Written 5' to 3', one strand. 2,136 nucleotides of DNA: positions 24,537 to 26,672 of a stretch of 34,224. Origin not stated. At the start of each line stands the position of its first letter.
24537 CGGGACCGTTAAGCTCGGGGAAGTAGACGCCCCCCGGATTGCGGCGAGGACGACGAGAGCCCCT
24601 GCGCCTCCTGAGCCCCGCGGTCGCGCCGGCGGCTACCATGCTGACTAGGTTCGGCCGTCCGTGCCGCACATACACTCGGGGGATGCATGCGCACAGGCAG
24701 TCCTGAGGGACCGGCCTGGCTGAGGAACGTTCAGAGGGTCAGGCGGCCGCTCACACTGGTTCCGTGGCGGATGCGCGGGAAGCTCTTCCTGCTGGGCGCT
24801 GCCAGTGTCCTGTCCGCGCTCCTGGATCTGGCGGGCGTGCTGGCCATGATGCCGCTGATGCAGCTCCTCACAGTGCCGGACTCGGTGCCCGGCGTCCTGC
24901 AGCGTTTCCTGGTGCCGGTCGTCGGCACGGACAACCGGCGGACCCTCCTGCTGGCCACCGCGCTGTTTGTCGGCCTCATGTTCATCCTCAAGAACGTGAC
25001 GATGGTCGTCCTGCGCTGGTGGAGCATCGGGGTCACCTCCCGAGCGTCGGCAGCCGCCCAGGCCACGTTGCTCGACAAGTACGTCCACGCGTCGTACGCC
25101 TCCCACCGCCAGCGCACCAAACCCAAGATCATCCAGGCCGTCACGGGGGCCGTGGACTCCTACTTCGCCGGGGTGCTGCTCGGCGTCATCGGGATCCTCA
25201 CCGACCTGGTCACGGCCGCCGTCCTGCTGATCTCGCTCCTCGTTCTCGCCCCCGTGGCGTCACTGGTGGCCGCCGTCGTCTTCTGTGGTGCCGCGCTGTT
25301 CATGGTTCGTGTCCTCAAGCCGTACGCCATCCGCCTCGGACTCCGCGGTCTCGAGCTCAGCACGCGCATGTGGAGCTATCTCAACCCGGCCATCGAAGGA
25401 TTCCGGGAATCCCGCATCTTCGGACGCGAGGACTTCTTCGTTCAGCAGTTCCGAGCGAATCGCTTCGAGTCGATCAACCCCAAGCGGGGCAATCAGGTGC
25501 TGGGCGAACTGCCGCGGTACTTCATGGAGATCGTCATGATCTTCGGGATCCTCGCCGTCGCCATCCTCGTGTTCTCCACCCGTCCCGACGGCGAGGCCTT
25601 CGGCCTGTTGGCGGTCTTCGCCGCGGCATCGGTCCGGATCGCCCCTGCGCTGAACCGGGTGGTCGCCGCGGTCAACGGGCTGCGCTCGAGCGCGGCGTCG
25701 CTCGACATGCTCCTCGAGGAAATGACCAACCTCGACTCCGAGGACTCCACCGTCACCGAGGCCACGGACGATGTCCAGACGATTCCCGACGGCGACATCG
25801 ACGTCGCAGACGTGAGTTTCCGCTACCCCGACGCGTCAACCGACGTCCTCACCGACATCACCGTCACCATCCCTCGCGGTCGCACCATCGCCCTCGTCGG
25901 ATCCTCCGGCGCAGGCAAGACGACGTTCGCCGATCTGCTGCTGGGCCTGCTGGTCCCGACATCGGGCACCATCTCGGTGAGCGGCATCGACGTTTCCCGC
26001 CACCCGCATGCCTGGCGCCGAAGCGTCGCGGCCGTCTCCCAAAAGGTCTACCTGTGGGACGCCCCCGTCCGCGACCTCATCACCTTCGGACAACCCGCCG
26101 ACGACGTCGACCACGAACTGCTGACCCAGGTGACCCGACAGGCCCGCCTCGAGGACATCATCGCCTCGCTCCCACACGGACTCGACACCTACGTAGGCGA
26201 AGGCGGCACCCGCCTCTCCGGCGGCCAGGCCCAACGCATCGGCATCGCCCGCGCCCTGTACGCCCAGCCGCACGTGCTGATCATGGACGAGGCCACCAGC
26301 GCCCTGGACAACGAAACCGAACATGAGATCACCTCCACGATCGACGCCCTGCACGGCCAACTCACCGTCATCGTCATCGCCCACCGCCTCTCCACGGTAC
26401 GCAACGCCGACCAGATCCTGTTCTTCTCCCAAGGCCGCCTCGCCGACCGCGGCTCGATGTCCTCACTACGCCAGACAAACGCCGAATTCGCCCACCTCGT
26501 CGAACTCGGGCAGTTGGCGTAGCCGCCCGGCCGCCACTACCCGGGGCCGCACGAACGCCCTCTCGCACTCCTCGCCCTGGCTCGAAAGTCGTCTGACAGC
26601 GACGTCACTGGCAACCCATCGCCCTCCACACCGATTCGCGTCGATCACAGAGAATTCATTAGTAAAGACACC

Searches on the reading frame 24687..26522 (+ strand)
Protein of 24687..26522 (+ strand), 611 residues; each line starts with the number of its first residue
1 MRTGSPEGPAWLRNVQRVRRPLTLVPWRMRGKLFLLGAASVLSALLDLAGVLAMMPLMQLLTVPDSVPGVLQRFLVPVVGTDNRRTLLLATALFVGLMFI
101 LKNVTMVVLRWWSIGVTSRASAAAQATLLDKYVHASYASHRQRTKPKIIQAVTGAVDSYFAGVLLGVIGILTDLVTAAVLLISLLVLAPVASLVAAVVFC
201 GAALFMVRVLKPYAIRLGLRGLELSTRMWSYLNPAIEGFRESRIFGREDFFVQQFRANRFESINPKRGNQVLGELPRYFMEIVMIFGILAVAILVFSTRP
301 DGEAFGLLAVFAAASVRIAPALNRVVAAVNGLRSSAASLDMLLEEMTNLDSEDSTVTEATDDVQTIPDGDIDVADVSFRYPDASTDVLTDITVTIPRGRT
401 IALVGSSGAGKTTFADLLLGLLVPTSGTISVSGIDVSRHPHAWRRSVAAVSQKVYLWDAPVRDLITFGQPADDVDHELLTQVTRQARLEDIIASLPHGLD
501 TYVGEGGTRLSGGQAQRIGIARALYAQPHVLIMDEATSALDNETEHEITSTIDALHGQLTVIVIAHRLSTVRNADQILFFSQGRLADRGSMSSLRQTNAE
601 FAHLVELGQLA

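Call 10: search_protein_families(library=pfam, proteins=[window:24687-26522:+], max_evalue=0.001)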
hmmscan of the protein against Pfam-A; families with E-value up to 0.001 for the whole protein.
window:24687-26522:+ (611 aa): 4 families
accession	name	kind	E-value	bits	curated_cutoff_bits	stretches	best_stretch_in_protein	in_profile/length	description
PF00005.33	ABC_tran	-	5.1e-29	102.1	25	1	388-538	1-137/137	ABC transporter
PF02463.25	SMC_N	-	2.2e-06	27.7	40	1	472-578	135-209/220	RecF/RecN/SMC N terminal domain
PF00664.28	ABC_membrane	-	2.2e-05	24.7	28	1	70-259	21-210/274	ABC transporter transmembrane region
PF13555.12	AAA_29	-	0.00086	19.4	27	0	393-426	17-50/61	P-loop containing region of AAA domain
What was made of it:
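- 24687..26522 (+): MsbA/HepA/PglK-like fused ABC exporter, candidate exporter or flippase of the locus. Pfam (call 10).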

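Call 31: search_protein_families(library=pfam, proteins=[L007:1700-2551:+, L007:2706-3908:-, L007:3950-6115:+, L008:3184-4488:+], max_evalue=0.01)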
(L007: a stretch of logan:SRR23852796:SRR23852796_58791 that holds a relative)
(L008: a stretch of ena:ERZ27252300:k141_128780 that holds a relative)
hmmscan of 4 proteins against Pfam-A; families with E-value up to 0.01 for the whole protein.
L007:1700-2551:+ (283 aa): 0 families

L007:2706-3908:- (400 aa): 4 families
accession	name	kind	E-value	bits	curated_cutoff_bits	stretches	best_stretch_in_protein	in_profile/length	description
PF13692.12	Glyco_trans_1_4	-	3e-15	57.1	27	1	225-353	3-139/142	Glycosyl transferases group 1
PF00534.26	Glycos_transf_1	-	2e-14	53.9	26.4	1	218-367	10-170/172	Glycosyl transferases group 1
PF13439.12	Glyco_transf_4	-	2.7e-06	28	28.5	1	88-197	57-165/170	Glycosyltransferase Family 4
PF13524.12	Glyco_trans_1_2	-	0.00012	22.5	25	1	248-381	9-140/144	Glycosyl transferase-like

L007:3950-6115:+ (721 aa): 9 families
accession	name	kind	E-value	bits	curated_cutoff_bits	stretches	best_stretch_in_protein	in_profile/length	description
PF00535.33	Glycos_transf_2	-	7e-25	88.3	23.3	1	419-538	1-121/168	Glycosyl transferase family 2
PF13692.12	Glyco_trans_1_4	-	2.3e-20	73.7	27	1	229-365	2-142/142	Glycosyl transferases group 1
PF13641.12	Glyco_tranf_2_3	-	2.9e-14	54.1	27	1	416-628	1-226/230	Glycosyltransferase like family 2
PF10111.15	Glyco_tranf_2_2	-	1.4e-11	44.9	27.3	2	419-518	1-102/276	Glycosyltransferase like family 2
PF13632.12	Glyco_trans_2_3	-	3.3e-06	27.5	27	1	563-640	74-156/198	Glycosyl transferase family group 2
PF00534.26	Glycos_transf_1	-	2.1e-05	24.6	26.4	1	257-379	40-172/172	Glycosyl transferases group 1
PF13439.12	Glyco_transf_4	-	2.9e-05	24.6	28.5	1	20-204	5-163/170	Glycosyltransferase Family 4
PF13704.12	Glyco_tranf_2_4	-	0.0022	18.9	27.5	1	449-508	22-82/98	Glycosyl transferase family 2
PF02709.20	Glyco_transf_7C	-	0.0022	18.1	23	1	562-609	20-68/78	N-terminal domain of galactosyltransferase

L008:3184-4488:+ (434 aa): 1 family
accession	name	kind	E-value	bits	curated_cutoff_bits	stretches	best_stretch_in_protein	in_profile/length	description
PF01610.23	DDE_Tnp_ISL3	-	1.4e-56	192.4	23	1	164-417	1-237/240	Transposase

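Call 32: find_related_loci(query=window:24687-26522:+, collection=genome_contigs, flank=10000)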
Query window:24687-26522:+ (611 aa) in genome_contigs; peptide patterns used: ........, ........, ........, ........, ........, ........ (x = any residue, [..] = any of these).
63 stretches matched a pattern; 19 encode a relative of the query (tblastn E <= 1e-3); 19 distinct loci.
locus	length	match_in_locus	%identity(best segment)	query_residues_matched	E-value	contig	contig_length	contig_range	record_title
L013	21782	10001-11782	68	17-610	0e+0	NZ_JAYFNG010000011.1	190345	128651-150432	MAG: Raineyella sp. isolate 3C_43 c_3C_000000148892, whole genome shotgun sequence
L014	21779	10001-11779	59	18-610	0e+0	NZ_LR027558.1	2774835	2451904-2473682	Acidipropionibacterium timonense strain Marseille-P4482, whole genome shotgun sequence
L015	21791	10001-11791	55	14-610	0e+0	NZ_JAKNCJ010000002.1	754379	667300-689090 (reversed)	Brachybacterium equifaecis strain JHP9 TSA-JHP9_2, whole genome shotgun sequence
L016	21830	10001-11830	54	4-610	0e+0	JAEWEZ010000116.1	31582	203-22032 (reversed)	MAG: Actinomycetes bacterium isolate OH_PBlB_162 k127_552632, whole genome shotgun sequence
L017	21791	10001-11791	57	14-610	0e+0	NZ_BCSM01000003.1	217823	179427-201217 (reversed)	Rothia kristinae NBRC 15354, whole genome shotgun sequence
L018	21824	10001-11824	56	2-610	0e+0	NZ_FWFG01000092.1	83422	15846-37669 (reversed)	Brachybacterium nesterenkovii strain CIP104813, whole genome shotgun sequence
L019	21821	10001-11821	52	4-610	0e+0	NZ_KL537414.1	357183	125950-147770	Curtobacterium sp. S6 CURSPS6_11, whole genome shotgun sequence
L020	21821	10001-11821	53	4-610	0e+0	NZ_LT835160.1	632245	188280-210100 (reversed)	Kocuria massiliensis strain Marseille-P3598, whole genome shotgun sequence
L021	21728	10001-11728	41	31-610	5e-124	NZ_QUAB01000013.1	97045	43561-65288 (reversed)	Microbacterium bovistercoris strain NEAU-LLE scaffold14, whole genome shotgun sequence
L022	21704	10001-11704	41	40-610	2e-118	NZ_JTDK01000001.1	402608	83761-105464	Microbacterium mangrovi strain MUSC 115 Contig1, whole genome shotgun sequence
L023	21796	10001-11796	48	13-611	2e-176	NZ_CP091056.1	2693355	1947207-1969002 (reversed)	Ornithinimicrobium sp. INDO-MA30-4 chromosome, complete genome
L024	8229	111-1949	35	1-610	2e-104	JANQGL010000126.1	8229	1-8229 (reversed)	MAG: Magnetospira sp. isolate PL23b_bin.44 k99_1088811, whole genome shotgun sequence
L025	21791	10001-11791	54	14-610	0e+0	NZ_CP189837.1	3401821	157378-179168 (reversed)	Ornithinimicrobium sp. Y1847 chromosome, complete genome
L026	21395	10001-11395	32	128-594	1e-74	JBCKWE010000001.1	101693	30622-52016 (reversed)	Legionellaceae bacterium isolate SLM_LV1_30a-M11 Node_1_length_101693_cov_86.758904, whole genome shotgun sequence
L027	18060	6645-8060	32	125-598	2e-73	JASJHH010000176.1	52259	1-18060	MAG: Legionella sp. isolate ArS5.bin.30 ArvSed_k141_1366461, whole genome shotgun sequence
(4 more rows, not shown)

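Call 57: search_protein_families(library=ncbifam, proteins=[L007:1700-2551:+, window:24687-26522:+, L007:3950-6115:+, L007:2706-3908:-], max_evalue=0.01)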
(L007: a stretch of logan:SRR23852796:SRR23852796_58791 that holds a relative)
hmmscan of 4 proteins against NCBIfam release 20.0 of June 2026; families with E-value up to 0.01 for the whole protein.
L007:1700-2551:+ (283 aa): 0 families

window:24687-26522:+ (611 aa): 189 families (the best 25 are shown)
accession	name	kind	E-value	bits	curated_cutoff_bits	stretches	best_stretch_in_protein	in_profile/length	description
TIGR02203.1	MsbA_lipidA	equivalog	9.3e-79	265.4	602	1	53-607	19-568/572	lipid A export permease/ATP-binding protein MsbA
NF045513.1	HepA_fam_ABC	equivalog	2e-77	261.1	725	1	39-600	42-601/610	heterocyst formation ABC transporter subunit HepA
NF050066.1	LPSTprtrPglK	equivalog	9.2e-73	245.5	1000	1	125-578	109-553/558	BC-type lipopolysaccharide transporter PglK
TIGR03797.1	NHLM_micro_ABC2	equivalog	7.1e-71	239.6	709.4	1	44-606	134-683/686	NHLP bacteriocin export ABC transporter permease/ATPase subunit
TIGR03796.1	NHLM_micro_ABC1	equivalog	2e-70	237.9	853.3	1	81-605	190-709/710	NHLP family bacteriocin export ABC transporter peptidase/permease/ATPase subunit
TIGR02204.1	MsbA_rel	hypoth_equivalog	2.9e-69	234.3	780.4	1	143-607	122-574/576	ABC transporter, permease/ATP-binding protein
NF010178.0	PRK13657.1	equivalog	4.5e-66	223.5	733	1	304-608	271-570/588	glucan ABC transporter ATP-binding protein/ permease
TIGR01846.1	type_I_sec_HlyB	subfamily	5.1e-64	216.8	725.55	1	364-605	449-689/694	type I secretion system permease/ATPase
TIGR00958.1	3a01208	subfamily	1.7e-63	215.1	874.6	1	368-605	476-711/711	antigen peptide transporter 2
TIGR03375.1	type_I_sec_LssB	subfamily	1.3e-61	208.8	693.1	1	170-593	268-687/696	type I secretion system permease/ATPase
NF008381.0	PRK11176.1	equivalog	4.7e-61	206.9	867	1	345-606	320-577/582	lipid A ABC transporter ATP-binding protein/permease MsbA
TIGR02857.1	CydD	equivalog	1e-59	202.9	435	1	346-578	297-527/529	thiol reductant ABC exporter subunit CydD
TIGR01192.1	chvA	subfamily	5.6e-59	200.3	585.4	1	321-608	288-570/585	glucan export ABC transporter ATP-binding protein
NF052233.1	CphA_assoc_ABC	equivalog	6.1e-59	200.1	880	1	125-605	266-740/766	cyanophycin metabolism-associated ABC transporter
TIGR02868.1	CydC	equivalog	8.6e-59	199.5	329.05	1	171-568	135-530/530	thiol reductant ABC exporter subunit CydC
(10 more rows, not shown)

L007:3950-6115:+ (721 aa): 21 families
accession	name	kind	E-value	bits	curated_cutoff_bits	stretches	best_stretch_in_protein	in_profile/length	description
TIGR03965.1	mycofact_glyco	equivalog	4.4e-33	114.9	280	1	415-654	73-321/467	mycofactocin biosynthesis glycosyltransferase MftF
TIGR03087.1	stp1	hypoth_equivalog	1.3e-25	90.4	316.65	1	111-384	105-381/397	TIGR03087 family PEP-CTERM/XrtA system glycosyltransferase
NF041875.1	EPS_EpsD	equivalog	1.1e-19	71.1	370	2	418-520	1-102/325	exopolysaccharide biosynthesis glycosyltransferase EpsD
NF007482.0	PRK10073.1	equivalog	4.5e-19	68.6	423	1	416-525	6-114/334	glycosyltransferase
TIGR04283.1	glyco_like_mftF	equivalog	4.4e-18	65.7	182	1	418-638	1-210/221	TIGR04283 family arsenosugar biosynthesis glycosyltransferase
TIGR03937.1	PgaC_IcaA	equivalog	1.9e-13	50.2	422.3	1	415-541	44-169/407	poly-beta-1,6-N-acetyl-D-glucosamine synthase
NF038299.1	EPS_HpsN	equivalog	3.8e-13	49.1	425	2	416-530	1-114/317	hormogonium polysaccharide biosynthesis glycosyltransferase HpsN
NF038302.1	EPS_HpsE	equivalog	1.5e-11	43.9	300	1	418-520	3-109/307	hormogonium polysaccharide biosynthesis glycosyltransferase HpsE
TIGR03111.1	glyc2_xrt_Gpos1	hypoth_equivalog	2.5e-10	39.7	363.95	1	412-532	45-166/439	TIGR03111 family XrtG-associated glycosyltransferase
NF047683.1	TeichurnBiosyTuaG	equivalog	5e-10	39.4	400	1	415-514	5-103/252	teichuronic acid biosynthesis protein TuaG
NF010496.0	PRK13915.1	equivalog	7.1e-08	31.9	262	1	417-521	32-141/307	glucosyl-3-phosphoglycerate synthase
TIGR03469.1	HpnB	hypoth_equivalog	2.3e-07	30.2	379.25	1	407-527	36-165/386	hopene-associated glycosyltransferase HpnB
NF050819.1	PolSacchBiosHfsG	equivalog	7.3e-07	28.6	500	1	415-507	11-101/302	polysaccharide biosynthesis protein HfsG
TIGR01556.1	rhamnosyltran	subfamily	1.7e-06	27.4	200.55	1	445-525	20-101/281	rhamnosyltransferase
TIGR04009.1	wcaE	equivalog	1.1e-05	24.8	369.2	1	433-512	21-97/248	colanic acid biosynthesis glycosyltransferase WcaE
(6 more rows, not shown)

L007:2706-3908:- (400 aa): 14 families
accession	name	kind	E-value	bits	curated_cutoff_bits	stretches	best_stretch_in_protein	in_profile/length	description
NF041876.1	EPS_EpsE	equivalog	1.7e-14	53.9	400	1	191-370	188-376/389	exopolysaccharide biosynthesis GT4 family glycosyltransferase EpsE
TIGR03088.1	stp2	hypoth_equivalog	1.7e-12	47.1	409.05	1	279-379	263-362/374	TIGR03088 family PEP-CTERM/XrtA system glycosyltransferase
TIGR03449.1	mycothiol_MshA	equivalog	2.8e-12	46.3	462.5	1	163-391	162-404/406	D-inositol-3-phosphate glycosyltransferase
NF053787.1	GlcN_PG_synth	equivalog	3.6e-10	39.2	480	1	191-383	166-352/361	N-acetylglucosaminyl phosphatidylglycerol synthase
TIGR03999.1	thiol_BshA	equivalog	3.8e-10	39.3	273.7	1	274-370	251-353/375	N-acetyl-alpha-D-glucosaminyl L-malate synthase BshA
TIGR02468.1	sucrsPsyn_pln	equivalog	4e-09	34.8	1143.95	1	280-381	559-662/1051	sucrose-phosphate synthase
TIGR02149.1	glgA_Coryne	subfamily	1.9e-08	33.9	302.4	1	279-384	274-384/391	glycogen synthase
NF038229.1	Glyco4_Geo_Pelo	equivalog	1.2e-07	31.1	400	1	269-369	218-315/338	GPMC system family 4 glycosyltransferase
NF041139.1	TreT_Thcocales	equivalog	5.3e-07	28.8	775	1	272-339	297-364/412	trehalose synthase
TIGR02472.1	sucr_P_syn_N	equivalog_domain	4.6e-06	25.7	576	1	290-339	342-391/439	sucrose-phosphate synthase, putative, glycosyltransferase domain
TIGR02470.1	sucr_synth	equivalog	0.00011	20.5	810.4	1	291-351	646-704/784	sucrose synthase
TIGR04063.1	stp3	hypoth_equivalog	0.00013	21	442.05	1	306-379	312-384/397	TIGR04063 family PEP-CTERM/XrtA system glycosyltransferase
NF049988.1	MGlcDAGSynMgs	equivalog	0.00017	21.1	400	1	273-360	274-357/398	alpha-monoglucosyldiacylglycerol synthase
TIGR04005.1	wcaL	equivalog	0.00019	20.4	537.6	1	185-372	193-388/406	colanic acid biosynthesis glycosyltransferase WcaL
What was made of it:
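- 24687..26522 (+): NCBIfam partial matches of 245-265 bits (call 57).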
